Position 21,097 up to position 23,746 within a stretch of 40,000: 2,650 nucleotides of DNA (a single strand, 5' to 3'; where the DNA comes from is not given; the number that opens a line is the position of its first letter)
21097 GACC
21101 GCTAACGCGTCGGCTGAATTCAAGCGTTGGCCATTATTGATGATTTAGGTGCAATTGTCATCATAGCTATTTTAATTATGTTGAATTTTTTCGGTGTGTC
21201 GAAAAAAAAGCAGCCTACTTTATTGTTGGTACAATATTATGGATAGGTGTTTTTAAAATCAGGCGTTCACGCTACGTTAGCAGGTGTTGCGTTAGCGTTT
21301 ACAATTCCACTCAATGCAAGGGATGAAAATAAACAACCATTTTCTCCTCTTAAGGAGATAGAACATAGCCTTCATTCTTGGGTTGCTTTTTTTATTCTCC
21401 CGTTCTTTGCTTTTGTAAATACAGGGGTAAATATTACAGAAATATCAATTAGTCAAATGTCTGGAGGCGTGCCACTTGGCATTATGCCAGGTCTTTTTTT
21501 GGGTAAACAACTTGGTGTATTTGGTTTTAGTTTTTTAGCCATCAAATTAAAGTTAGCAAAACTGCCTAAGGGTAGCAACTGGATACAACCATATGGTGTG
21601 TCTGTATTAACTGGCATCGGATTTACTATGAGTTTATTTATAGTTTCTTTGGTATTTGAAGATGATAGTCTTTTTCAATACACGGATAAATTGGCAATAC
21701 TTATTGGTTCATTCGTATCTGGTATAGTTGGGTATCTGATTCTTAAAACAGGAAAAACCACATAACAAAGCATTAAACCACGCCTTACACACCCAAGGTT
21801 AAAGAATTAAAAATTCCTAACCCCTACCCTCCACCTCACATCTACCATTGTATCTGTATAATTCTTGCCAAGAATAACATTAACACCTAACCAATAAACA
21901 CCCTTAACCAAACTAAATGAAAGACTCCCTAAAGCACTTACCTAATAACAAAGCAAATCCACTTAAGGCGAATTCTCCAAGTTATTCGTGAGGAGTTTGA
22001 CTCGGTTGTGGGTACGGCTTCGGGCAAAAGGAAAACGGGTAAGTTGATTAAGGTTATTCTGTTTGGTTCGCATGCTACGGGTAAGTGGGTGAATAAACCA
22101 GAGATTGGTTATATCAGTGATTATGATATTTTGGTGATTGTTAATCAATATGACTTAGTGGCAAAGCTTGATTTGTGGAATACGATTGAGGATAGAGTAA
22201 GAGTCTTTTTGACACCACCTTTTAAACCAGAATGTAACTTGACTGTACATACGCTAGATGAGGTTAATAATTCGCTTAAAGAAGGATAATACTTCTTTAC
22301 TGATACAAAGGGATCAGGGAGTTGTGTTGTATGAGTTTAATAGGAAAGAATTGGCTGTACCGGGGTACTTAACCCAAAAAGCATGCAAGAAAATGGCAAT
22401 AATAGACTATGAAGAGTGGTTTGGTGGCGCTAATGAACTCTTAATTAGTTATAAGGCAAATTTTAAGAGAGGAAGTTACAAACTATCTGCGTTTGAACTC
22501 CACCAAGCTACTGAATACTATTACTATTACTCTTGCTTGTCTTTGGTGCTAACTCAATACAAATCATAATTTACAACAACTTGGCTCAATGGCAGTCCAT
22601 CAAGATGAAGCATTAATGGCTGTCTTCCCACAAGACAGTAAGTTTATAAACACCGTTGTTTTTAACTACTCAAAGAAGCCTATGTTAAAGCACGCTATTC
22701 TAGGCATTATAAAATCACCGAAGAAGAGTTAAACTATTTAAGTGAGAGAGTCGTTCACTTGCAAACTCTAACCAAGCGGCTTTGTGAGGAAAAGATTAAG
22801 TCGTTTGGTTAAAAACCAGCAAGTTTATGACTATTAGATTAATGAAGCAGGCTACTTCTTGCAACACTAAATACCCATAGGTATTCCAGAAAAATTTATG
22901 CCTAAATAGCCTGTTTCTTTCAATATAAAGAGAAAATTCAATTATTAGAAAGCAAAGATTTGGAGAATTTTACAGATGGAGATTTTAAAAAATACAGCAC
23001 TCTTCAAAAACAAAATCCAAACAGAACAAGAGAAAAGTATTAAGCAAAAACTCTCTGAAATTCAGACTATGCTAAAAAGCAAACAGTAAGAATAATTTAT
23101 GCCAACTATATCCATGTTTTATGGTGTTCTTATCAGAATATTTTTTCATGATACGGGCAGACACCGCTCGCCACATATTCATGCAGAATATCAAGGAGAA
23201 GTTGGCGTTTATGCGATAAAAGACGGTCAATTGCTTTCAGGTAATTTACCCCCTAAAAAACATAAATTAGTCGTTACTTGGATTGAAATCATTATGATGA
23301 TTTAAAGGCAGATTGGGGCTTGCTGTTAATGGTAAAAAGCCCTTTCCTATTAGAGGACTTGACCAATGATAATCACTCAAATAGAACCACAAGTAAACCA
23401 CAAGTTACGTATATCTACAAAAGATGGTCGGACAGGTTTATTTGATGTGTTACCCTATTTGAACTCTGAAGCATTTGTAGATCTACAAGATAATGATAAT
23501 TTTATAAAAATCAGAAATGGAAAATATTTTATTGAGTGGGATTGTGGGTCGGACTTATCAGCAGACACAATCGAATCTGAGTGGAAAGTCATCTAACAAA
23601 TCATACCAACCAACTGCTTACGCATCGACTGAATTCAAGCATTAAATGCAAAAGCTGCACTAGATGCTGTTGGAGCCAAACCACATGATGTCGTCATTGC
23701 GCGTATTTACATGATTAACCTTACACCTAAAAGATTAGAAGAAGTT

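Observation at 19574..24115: Chromosomal integron with an intact integrase but an almost completely decayed cassette array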

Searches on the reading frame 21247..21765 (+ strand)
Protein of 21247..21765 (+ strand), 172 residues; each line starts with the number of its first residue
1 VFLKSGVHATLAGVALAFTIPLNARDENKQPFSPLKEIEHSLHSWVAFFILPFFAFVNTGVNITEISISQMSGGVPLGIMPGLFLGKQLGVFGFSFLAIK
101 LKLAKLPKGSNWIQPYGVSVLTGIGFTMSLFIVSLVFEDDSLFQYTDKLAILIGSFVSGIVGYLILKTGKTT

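Call 3: search_protein_families(library=pfam, proteins=[window:21247-21765:+], max_evalue=0.01)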
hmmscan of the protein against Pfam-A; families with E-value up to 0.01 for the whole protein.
window:21247-21765:+ (172 aa): 1 family
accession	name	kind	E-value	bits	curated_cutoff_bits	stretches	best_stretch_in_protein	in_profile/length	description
PF06965.17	Na_H_antiport_1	-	1.2e-57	195.9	23.5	1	2-166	213-374/374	Na+/H+ antiporter 1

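Call 4: search_protein_families(library=ncbifam, proteins=[window:21247-21765:+], max_evalue=0.01)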
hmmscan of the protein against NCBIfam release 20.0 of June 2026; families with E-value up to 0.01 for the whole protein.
window:21247-21765:+ (172 aa): 5 families
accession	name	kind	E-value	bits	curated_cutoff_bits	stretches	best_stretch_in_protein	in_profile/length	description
NF007112.0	PRK09561.1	subfamily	1.2e-66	225.3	408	1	2-169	219-383/389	sodium/proton antiporter NhaA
NF007111.0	PRK09560.1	subfamily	6.2e-64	216.2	423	1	2-169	217-382/389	Na(+)/H(+) antiporter NhaA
TIGR00773.1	NhaA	equivalog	1.8e-56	191.8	254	1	3-166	213-374/374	Na+/H+ antiporter NhaA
NF011427.0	PRK14854.1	subfamily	1.1e-48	166.2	558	1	3-168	217-377/383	pH-dependent sodium/proton antiporter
NF011428.0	PRK14856.1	equivalog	2e-40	139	639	2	31-166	292-427/438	sodium/proton antiporter NhaA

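Call 57: find_homologous_proteins(query=window:21247-21762:+, max_evalue=1e-20)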
Query window:21247-21762:+ (172 aa): 2647 proteins with E <= 1e-20 among 2916 candidates; the best 120 are listed.
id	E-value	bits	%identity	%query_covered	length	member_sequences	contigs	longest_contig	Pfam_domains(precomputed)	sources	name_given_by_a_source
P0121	7.8e-105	366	100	100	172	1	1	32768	PF06965.18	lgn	-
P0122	2.9e-88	312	85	99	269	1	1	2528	PF06965.18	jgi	jgi:NhaA family Na+:H+ antiporter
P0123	1.0e-83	297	81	99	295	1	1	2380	PF06965.18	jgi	-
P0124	1.8e-82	293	82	96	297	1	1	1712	PF06965.18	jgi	jgi:NhaA family Na+:H+ antiporter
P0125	5.5e-82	291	81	99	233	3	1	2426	PF06965.18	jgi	jgi:NhaA family Na+:H+ antiporter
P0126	4.4e-81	289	78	99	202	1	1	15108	PF06965.18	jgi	jgi:NhaA family Na+:H+ antiporter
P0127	2.4e-80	286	83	94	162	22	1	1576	PF06965.18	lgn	-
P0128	2.8e-80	286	78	99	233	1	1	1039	PF06965.18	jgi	jgi:NhaA family Na+:H+ antiporter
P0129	8.6e-80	284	78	99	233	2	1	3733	PF06965.18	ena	-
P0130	1.1e-79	284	80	98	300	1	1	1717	PF06965.18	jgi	-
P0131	1.5e-79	284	80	98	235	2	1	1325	PF06965.18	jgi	jgi:NhaA family Na+:H+ antiporter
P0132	1.5e-79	284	79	98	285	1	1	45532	PF06965.18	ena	-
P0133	2.3e-79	283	80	98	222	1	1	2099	PF06965.18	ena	-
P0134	3.2e-77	276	79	98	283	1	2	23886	PF06965.18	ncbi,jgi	-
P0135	4.5e-77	276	77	98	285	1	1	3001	PF06965.18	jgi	-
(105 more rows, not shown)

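Call 59: find_encoding_contigs(protein=P0125, flank=3000, max_places=3)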
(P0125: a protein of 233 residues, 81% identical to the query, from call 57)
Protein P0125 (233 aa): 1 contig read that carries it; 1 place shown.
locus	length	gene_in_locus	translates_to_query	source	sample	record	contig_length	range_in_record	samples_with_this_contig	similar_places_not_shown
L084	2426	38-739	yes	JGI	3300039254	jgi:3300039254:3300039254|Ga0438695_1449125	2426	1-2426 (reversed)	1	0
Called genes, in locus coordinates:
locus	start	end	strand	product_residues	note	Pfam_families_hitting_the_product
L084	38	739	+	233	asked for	PF06965:Na_H_antiport_1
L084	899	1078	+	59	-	-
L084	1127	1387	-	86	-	PF06798:PrkA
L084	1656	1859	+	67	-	-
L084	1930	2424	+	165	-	?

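Call 60: find_encoding_contigs(protein=P0129, flank=4000, max_places=3)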
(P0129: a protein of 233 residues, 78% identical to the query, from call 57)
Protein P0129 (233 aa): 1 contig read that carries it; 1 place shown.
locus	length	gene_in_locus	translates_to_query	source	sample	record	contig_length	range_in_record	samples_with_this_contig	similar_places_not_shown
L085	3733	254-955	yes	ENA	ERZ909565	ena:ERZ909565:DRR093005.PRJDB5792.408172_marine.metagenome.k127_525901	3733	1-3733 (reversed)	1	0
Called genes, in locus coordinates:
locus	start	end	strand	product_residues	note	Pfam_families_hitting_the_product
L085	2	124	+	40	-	?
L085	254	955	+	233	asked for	PF06965:Na_H_antiport_1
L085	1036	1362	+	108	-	-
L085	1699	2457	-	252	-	-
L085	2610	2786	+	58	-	-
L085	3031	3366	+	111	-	PF01906:YbjQ_1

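Call 61: find_encoding_contigs(protein=P0132, flank=6000, max_places=2)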
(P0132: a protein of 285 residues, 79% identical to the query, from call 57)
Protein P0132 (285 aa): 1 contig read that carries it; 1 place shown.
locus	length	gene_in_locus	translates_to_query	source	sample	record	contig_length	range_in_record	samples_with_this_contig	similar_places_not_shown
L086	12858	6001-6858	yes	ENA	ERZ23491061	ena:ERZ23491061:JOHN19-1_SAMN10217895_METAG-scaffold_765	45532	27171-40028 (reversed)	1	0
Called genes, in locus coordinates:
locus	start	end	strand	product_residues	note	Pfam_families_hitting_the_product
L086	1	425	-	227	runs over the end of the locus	PF05430:Methyltransf_30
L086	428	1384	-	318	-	PF03372:Exo_endo_phos, PF19580:Exo_endo_phos_3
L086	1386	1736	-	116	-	PF11969:DcpS_C, PF01230:HIT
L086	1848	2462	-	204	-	PF01205:Impact_N, PF09186:DUF1949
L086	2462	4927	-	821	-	PF00704:Glyco_hydro_18, PF13585:CHU_C (weak), PF13860:FlgD_ig (weak)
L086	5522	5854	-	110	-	PF02639:DUF188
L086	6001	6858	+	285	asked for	PF06965:Na_H_antiport_1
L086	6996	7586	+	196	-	PF00027:cNMP_binding (weak)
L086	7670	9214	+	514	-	PF00561:Abhydrolase_1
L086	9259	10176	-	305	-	PF13354:Beta-lactamase2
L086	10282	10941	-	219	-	-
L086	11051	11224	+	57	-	PF21344:Zn_ribbon_LysW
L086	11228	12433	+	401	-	PF00682:HMGL-like, PF22617:HCS_D2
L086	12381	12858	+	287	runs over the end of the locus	PF22626:LysX_preATP_grasp, PF02222:ATP-grasp (weak), PF02786:CPSase_L_D2 (faint), PF08443:RimK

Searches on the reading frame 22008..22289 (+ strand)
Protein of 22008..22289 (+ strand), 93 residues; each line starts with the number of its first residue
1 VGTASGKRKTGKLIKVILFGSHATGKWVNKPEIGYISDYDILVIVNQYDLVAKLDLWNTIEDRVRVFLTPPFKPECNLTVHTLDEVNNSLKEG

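Call 3: search_protein_families(library=pfam, proteins=[window:22008-22289:+], max_evalue=0.01)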
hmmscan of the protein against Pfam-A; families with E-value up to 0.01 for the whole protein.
window:22008-22289:+ (93 aa): 2 families
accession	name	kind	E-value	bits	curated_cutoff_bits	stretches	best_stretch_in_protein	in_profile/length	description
PF18765.7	Polbeta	-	4.9e-06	27.1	26.9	1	10-63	10-58/93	Polymerase beta, Nucleotidyltransferase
PF01909.29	NTP_transf_2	-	0.00055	20.7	21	1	13-60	14-58/93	Nucleotidyltransferase domain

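Call 4: search_protein_families(library=ncbifam, proteins=[window:22008-22289:+], max_evalue=0.01)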
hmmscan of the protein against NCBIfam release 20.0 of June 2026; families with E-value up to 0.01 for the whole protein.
window:22008-22289:+ (93 aa): 1 family
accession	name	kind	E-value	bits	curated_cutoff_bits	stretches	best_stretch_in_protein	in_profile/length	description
NF047752.1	MntA_antitoxin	equivalog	0.0031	17.4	60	1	13-63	7-52/106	type VII toxin-antitoxin system MntA family adenylyltransferase antitoxin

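Call 41: search_dna_similar(query=window:22008-22286:+, collection=plasmids, mode=protein, max_rows=8, max_evalue=0.001)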
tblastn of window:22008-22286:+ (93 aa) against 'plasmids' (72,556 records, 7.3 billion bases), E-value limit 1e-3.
Records with a match: 359; places in all: 446; records where one place covers at least 80% of the query: 340.
Best place of each record, by identity: 60-80% 4; <60% 355.
By first word of the organism name: Rhizobium 109; Sinorhizobium 85; Agrobacterium 68; Sphingobium 18; Ensifer 13; Novosphingobium 12; Sphingopyxis 6; Sphingomonas 6; Mesorhizobium 6; Methylobacterium 5; and 15 more.
By predicted mobility (MOB-suite, as given by PLSDB): conjugative 189; non-mobilizable 96; mobilizable 74.
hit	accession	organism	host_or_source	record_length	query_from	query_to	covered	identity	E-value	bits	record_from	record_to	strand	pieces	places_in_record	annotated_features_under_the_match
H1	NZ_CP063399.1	Rhizobium sp. SL42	Amphicarpaea bracteata,Whole ...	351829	2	93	99%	47.9%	2e-16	79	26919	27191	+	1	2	nucleotidyltransferase and HEPN domain-containing protein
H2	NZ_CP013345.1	Sphingopyxis macrogoltabida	whole organism,activated sludge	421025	4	93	97%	48.4%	5e-16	78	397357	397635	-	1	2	nucleotidyltransferase domain-containing protein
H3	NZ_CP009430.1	Sphingopyxis macrogoltabida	soil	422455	4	93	97%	48.4%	5e-16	78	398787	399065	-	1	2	nucleotidyltransferase domain-containing protein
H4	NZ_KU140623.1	Sinorhizobium sp. M14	microbial mats from Zloty Stok gold mine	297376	2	93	99%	46.4%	1e-13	71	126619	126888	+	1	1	nucleotidyltransferase and HEPN domain-containing protein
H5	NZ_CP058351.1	Peteryoungia desertarenae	Pure culture,Saline Desert Soil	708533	8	93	92%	48.9%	2e-15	76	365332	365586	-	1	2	nucleotidyltransferase and HEPN domain-containing protein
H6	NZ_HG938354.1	Neorhizobium galegae bv. orientalis str. HAMBI 540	Galega orientalis root nodule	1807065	2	93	99%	45.4%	2e-14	74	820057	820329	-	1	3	record has no annotation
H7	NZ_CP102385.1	Sphingopyxis sp. DBS4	soil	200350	4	93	97%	45.7%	2e-17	82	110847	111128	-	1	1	nucleotidyltransferase domain-containing protein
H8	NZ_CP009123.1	Sphingopyxis fribergensis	soil sample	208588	4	93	97%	45.7%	2e-17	82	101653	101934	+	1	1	nucleotidyltransferase domain-containing protein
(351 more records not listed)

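Call 42: get_annotated_region(hit=H1, flank=1200)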
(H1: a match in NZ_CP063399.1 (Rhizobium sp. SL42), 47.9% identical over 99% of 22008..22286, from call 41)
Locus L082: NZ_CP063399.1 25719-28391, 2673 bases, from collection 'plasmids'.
description: Rhizobium sp. SL42 plasmid unnamed2, complete sequence
organism: Rhizobium sp. SL42 (NCBI taxid 2806346)
taxonomy: Bacteria; Pseudomonadota; Alphaproteobacteria; Hyphomicrobiales; Rhizobiaceae; Rhizobium; Rhizobium sp. SL42
host: -; source: Amphicarpaea bracteata,Whole organism,root nodules; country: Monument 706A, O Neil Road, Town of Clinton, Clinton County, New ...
typing (MOB-suite, as given by PLSDB): conjugative; relaxase MOBP,MOBQ; mating-pair formation MPF_T
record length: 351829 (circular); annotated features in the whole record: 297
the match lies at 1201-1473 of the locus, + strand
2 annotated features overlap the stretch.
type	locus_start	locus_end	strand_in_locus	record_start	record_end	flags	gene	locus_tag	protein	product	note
CDS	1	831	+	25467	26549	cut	dinB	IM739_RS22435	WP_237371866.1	DNA polymerase IV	GO:0006281 - DNA repair [Evidence IEA]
CDS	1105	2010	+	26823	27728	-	-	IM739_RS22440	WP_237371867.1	nucleotidyltransferase and HEPN domain-containing protein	-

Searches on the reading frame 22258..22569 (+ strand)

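Call 3: search_protein_families(library=pfam, proteins=[window:22258-22569:+], max_evalue=0.01)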
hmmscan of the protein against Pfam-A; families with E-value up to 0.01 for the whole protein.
window:22258-22569:+ (103 aa): 1 family
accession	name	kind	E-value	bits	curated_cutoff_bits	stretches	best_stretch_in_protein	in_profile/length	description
PF05168.19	HEPN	-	0.00017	22.1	22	1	51-88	1-38/117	HEPN domain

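Call 4: search_protein_families(library=ncbifam, proteins=[window:22258-22569:+], max_evalue=0.01)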
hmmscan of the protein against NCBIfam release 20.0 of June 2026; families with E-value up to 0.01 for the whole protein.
window:22258-22569:+ (103 aa): 0 families

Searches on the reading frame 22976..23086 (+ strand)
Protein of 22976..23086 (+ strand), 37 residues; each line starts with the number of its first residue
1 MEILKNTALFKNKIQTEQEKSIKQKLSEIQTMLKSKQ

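Call 40: search_protein_families(library=pfam, proteins=[window:22976-23086:+], max_evalue=1)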
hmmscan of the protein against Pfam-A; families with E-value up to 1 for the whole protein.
window:22976-23086:+ (37 aa): 0 families

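Call 73: search_protein_families(library=ncbifam, proteins=[window:22976-23086:+], max_evalue=1)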
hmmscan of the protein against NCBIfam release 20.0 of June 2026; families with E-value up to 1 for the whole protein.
window:22976-23086:+ (37 aa): 0 families

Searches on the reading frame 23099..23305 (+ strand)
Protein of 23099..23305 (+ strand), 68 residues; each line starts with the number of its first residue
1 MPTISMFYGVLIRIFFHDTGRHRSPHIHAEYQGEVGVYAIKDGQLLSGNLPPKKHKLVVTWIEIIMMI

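Call 3: search_protein_families(library=pfam, proteins=[window:23099-23305:+], max_evalue=0.01)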
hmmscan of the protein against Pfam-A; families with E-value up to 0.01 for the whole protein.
window:23099-23305:+ (68 aa): 1 family
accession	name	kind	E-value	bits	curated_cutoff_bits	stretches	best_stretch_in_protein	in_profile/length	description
PF13711.11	DUF4160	-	6.4e-15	55.6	23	1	9-64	1-55/65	Domain of unknown function (DUF4160)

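Call 4: search_protein_families(library=ncbifam, proteins=[window:23099-23305:+], max_evalue=0.01)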
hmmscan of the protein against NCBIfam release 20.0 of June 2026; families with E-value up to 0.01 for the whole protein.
window:23099-23305:+ (68 aa): 1 family
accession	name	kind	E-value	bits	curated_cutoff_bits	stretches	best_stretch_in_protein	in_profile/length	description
NF048015.1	toxin_DhiT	equivalog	1.8e-17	63.7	100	1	1-63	1-63/84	type II toxin-antitoxin system toxin DhiT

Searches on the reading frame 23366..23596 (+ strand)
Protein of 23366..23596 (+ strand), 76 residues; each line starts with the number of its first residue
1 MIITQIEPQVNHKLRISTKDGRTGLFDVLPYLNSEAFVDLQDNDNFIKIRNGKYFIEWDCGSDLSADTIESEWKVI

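Call 3: search_protein_families(library=pfam, proteins=[window:23366-23596:+], max_evalue=0.01)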
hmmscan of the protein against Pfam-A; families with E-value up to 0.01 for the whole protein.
window:23366-23596:+ (76 aa): 1 family
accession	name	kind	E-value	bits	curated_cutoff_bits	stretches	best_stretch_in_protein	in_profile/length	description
PF10387.14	DUF2442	-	8.7e-09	35.9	23.9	1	3-73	1-70/72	Protein of unknown function (DUF2442)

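Call 4: search_protein_families(library=ncbifam, proteins=[window:23366-23596:+], max_evalue=0.01)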
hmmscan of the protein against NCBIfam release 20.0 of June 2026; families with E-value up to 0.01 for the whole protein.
window:23366-23596:+ (76 aa): 0 families

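Call 66: find_encoding_contigs(protein=window:23366-23596:+, flank=6000, max_places=6)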
Protein window:23366-23596:+ (76 aa): 1 contig read that carries it; 1 place shown.
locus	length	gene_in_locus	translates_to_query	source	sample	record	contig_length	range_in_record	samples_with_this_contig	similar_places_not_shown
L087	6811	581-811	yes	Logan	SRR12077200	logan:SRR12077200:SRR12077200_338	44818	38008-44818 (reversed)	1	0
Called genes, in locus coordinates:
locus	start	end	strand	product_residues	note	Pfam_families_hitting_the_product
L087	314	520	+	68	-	PF13711:DUF4160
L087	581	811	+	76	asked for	PF10387:DUF2442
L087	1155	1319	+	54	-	-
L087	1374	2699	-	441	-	PF02878:PGM_PMM_I, PF02879:PGM_PMM_II, PF02880:PGM_PMM_III, PF00408:PGM_PMM_IV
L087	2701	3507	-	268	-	PF00809:Pterin_bind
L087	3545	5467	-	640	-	PF06480:FtsH_ext, PF06068:TIP49 (faint), PF00004:AAA, PF07728:AAA_5 (faint), PF17862:AAA_lid_3, PF01434:Peptidase_M41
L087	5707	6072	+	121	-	PF04390:LptE (weak)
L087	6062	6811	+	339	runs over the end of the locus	PF06144:DNA_pol3_delta, PF21694:DNA_pol3_delta_C (weak), PF14840:DNA_pol3_delt_C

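Call 73: search_protein_families(library=ncbifam, proteins=[window:23366-23593:+], max_evalue=1)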
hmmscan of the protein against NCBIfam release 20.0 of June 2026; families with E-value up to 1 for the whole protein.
window:23366-23593:+ (76 aa): 0 families
